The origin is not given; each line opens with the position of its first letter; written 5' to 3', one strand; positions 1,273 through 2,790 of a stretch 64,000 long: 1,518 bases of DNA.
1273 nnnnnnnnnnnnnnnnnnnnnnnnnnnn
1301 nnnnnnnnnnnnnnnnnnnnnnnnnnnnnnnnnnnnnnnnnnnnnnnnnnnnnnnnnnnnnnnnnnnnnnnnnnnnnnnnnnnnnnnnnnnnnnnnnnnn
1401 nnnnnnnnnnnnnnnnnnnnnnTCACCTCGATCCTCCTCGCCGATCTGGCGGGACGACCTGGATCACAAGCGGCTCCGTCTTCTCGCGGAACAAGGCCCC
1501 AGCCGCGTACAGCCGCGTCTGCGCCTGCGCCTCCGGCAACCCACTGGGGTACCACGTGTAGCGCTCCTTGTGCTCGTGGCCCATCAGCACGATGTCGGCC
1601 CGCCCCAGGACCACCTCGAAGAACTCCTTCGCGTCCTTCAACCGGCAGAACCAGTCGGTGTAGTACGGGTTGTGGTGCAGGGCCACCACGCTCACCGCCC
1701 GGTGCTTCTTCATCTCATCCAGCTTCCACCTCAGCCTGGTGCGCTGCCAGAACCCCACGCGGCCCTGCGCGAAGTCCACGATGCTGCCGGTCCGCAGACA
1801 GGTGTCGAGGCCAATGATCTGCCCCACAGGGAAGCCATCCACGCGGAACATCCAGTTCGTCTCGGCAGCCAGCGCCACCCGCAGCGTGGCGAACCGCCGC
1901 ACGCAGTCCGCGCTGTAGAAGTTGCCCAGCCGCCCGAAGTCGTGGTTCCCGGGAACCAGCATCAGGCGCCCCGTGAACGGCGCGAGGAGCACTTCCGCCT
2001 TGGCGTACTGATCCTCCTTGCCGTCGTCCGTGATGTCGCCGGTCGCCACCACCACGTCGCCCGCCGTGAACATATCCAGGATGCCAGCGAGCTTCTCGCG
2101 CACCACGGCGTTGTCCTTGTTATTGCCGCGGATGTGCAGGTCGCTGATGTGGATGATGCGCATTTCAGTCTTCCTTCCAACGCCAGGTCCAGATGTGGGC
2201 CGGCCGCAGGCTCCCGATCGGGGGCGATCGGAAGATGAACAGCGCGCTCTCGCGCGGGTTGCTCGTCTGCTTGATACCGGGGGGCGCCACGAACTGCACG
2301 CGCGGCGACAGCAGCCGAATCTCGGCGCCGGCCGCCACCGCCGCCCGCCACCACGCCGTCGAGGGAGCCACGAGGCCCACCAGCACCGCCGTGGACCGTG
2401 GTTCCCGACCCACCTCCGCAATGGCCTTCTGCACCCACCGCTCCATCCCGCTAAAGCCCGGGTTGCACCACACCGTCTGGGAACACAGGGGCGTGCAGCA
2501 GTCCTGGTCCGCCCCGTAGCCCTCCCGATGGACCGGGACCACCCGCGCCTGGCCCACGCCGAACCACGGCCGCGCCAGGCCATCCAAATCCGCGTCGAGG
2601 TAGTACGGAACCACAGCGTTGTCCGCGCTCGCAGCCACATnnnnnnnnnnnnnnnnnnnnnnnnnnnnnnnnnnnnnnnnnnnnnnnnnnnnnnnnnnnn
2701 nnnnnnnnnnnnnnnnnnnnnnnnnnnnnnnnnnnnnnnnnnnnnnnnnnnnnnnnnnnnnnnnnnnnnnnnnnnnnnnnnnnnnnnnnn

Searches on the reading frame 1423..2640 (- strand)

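Call 77: search_protein_families(library=pfam, proteins=[window:1423-2640:-], max_evalue=0.001)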
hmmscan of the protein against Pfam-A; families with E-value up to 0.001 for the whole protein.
window:1423-2640:- (405 aa): 2 families
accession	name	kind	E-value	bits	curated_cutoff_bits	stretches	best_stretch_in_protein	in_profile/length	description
PF00149.33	Metallophos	-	3.8e-18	67.1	21.5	1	160-358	1-190/191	Calcineurin-like phosphoesterase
PF12850.12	Metallophos_2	-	5.7e-07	30.1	27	1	160-364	1-124/154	Calcineurin-like phosphoesterase superfamily domain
